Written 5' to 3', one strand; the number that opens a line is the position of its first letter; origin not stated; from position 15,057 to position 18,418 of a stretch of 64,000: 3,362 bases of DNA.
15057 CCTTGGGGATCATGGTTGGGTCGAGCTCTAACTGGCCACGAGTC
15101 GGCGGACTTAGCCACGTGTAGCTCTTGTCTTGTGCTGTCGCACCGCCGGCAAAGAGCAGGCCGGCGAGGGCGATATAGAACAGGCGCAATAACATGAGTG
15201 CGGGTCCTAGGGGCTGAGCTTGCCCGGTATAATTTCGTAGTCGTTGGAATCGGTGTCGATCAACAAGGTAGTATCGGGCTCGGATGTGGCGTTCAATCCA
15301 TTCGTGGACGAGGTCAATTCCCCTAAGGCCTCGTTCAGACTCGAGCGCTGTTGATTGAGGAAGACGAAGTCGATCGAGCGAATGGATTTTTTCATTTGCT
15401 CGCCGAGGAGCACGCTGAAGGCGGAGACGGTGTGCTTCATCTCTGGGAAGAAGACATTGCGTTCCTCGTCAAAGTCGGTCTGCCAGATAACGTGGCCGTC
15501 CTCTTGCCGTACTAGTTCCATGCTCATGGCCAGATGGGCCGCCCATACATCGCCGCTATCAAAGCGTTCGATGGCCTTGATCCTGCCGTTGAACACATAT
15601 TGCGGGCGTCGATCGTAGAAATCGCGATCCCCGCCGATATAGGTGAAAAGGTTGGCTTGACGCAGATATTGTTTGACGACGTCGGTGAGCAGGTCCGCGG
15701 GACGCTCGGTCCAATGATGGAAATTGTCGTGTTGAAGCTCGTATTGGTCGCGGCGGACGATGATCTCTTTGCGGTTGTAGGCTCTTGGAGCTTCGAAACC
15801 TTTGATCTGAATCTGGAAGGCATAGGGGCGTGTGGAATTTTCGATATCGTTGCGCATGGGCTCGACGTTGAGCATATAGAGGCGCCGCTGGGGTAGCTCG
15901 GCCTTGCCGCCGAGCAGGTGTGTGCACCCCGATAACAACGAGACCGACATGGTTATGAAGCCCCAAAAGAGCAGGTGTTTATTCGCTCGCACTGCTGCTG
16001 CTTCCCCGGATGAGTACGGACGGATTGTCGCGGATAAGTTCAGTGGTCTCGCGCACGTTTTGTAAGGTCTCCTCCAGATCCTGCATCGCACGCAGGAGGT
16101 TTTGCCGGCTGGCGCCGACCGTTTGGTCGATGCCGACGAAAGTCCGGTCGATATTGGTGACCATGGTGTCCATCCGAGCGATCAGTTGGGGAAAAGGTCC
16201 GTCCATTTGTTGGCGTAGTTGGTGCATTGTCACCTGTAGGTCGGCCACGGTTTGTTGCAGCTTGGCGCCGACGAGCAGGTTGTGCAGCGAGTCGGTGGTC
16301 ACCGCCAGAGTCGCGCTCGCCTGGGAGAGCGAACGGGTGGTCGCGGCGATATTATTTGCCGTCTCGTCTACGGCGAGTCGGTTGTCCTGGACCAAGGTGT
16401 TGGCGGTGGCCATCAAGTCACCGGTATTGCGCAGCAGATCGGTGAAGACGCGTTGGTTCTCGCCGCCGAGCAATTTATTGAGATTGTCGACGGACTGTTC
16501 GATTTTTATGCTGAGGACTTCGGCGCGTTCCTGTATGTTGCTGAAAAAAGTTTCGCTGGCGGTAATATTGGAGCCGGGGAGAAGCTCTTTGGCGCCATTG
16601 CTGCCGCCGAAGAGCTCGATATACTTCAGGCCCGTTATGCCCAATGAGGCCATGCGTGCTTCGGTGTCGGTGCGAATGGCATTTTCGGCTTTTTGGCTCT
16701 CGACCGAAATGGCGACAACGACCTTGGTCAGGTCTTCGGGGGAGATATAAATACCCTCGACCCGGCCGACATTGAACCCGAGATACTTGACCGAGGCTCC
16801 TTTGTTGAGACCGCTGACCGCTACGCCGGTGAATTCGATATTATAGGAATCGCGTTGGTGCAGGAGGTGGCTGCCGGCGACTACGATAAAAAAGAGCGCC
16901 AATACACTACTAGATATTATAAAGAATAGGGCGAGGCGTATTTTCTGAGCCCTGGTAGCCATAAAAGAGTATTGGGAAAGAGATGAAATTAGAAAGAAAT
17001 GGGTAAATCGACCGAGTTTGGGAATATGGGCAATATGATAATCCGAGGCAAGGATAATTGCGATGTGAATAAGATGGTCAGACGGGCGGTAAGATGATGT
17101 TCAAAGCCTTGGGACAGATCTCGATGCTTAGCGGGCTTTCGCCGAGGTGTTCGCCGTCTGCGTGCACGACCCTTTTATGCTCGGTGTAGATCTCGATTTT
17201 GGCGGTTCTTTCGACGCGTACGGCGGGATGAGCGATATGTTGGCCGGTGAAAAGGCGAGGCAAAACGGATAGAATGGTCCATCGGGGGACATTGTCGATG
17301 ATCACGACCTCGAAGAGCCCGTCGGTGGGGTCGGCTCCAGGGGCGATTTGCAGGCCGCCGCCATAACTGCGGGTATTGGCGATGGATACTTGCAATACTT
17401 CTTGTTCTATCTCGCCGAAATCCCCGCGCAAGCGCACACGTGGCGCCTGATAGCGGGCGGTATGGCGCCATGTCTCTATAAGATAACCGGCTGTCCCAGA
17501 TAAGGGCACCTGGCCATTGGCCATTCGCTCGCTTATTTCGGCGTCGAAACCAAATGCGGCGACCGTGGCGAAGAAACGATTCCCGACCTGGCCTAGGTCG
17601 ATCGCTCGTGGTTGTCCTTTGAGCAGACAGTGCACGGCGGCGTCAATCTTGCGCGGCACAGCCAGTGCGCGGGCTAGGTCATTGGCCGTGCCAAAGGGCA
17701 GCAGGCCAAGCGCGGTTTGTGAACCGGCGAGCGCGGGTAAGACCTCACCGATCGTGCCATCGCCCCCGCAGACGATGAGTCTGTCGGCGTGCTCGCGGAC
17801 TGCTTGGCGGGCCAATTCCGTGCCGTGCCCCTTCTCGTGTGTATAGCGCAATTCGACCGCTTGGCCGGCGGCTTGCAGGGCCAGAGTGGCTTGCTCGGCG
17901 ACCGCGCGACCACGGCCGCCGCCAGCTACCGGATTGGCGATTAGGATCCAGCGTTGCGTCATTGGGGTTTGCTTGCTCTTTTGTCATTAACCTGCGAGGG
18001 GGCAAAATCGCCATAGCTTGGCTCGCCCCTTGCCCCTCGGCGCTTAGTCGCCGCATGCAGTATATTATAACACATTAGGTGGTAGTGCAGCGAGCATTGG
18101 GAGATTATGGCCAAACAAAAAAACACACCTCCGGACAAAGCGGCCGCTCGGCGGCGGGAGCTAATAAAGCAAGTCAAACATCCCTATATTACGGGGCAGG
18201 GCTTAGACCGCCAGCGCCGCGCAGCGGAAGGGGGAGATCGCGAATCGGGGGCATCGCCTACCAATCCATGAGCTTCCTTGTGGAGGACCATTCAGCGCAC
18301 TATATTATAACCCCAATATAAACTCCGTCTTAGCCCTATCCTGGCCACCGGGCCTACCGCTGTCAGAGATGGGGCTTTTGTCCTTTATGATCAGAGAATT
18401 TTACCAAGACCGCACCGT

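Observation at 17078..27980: ElbD-like ether-lipid megasynthase operon in a flagellated diderm, with an unusual set of accessory genes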

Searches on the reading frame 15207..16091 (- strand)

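Call 3: search_protein_families(library=pfam, proteins=[window:15207-16091:-], max_evalue=0.001)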
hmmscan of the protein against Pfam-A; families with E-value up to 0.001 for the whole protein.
window:15207-16091:- (294 aa): 1 family
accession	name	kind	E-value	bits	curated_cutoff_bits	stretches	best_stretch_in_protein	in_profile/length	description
PF03886.18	ABC_trans_aux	-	9e-10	38.8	26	1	85-229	12-153/161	ABC-type transport auxiliary lipoprotein component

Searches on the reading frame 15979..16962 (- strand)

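Call 3: search_protein_families(library=pfam, proteins=[window:15979-16962:-], max_evalue=0.001)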
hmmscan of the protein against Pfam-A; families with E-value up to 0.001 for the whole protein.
window:15979-16962:- (327 aa): 1 family
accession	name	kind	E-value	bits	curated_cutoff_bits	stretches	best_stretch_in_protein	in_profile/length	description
PF02470.25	MlaD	-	1.6e-14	54.3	25.1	1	39-117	2-78/81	MlaD protein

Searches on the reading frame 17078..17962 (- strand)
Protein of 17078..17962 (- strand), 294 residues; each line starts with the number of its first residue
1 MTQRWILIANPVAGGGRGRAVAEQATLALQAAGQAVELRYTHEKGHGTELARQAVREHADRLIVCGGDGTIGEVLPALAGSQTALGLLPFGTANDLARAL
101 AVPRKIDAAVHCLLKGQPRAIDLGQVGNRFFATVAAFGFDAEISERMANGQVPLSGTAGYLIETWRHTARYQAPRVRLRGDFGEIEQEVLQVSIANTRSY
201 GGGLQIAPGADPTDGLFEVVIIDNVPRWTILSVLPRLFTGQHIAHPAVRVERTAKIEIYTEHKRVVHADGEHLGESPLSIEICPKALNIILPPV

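Call 3: search_protein_families(library=pfam, proteins=[window:17078-17962:-], max_evalue=0.001)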
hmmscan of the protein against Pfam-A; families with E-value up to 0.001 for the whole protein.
window:17078-17962:- (294 aa): 2 families
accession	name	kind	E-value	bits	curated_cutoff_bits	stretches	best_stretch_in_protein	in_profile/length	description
PF19279.4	YegS_C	-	3.9e-39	134.4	27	1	134-290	2-157/158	YegS C-terminal NAD kinase beta sandwich-like domain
PF00781.29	DAGK_cat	-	4.8e-35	120.3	23.6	1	4-126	1-125/125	Diacylglycerol kinase catalytic domain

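Call 5: search_protein_families(library=ncbifam, proteins=[window:17078-17962:-], max_evalue=0.001)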
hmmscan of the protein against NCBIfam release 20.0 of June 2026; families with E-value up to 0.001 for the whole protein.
window:17078-17962:- (294 aa): 11 families
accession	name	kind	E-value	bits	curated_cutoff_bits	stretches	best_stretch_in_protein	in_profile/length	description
NF009604.0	PRK13057.1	equivalog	1.4e-62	211.3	274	1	2-293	8-296/302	lipid kinase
TIGR00147.1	TIGR00147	subfamily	2.1e-55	187.8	118.65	1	3-293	2-296/296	YegS/Rv2252/BmrU family lipid kinase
NF009602.0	PRK13054.1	equivalog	6e-51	173.3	284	1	24-293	22-294/301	lipid kinase YegS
NF008882.0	PRK11914.1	equivalog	3.4e-50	170.9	302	1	4-291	10-302/306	diacylglycerol kinase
NF009874.0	PRK13337.1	equivalog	5.9e-44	150.2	385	1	3-292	3-294/305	diacylglycerol kinase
TIGR03702.1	lip_kinase_YegS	equivalog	1.7e-42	145.5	387.45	1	24-293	18-290/295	lipid kinase YegS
NF002033.0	PRK00861.1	subfamily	1.9e-40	138.5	293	1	1-292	10-305/328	putative lipid kinase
NF009603.0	PRK13055.1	subfamily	1.3e-39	136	342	1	2-289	2-297/335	diacylglycerol kinase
NF009605.0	PRK13059.1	equivalog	2e-35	122.2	313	1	7-290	6-290/295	putative lipid kinase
NF009025.0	PRK12361.1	equivalog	5.8e-34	117.2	505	1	3-292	242-540/546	hypothetical protein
NF040993.1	MamU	equivalog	1.6e-28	100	400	1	19-292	20-295/296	lipid kinase MamU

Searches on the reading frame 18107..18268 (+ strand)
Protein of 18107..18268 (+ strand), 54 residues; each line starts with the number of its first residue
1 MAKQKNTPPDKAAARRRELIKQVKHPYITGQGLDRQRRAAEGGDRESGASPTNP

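Call 66: search_protein_families(library=pfam, proteins=[window:18107-18268:+], max_evalue=0.01)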
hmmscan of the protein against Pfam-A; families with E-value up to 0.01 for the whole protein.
seq(54 aa): 0 families
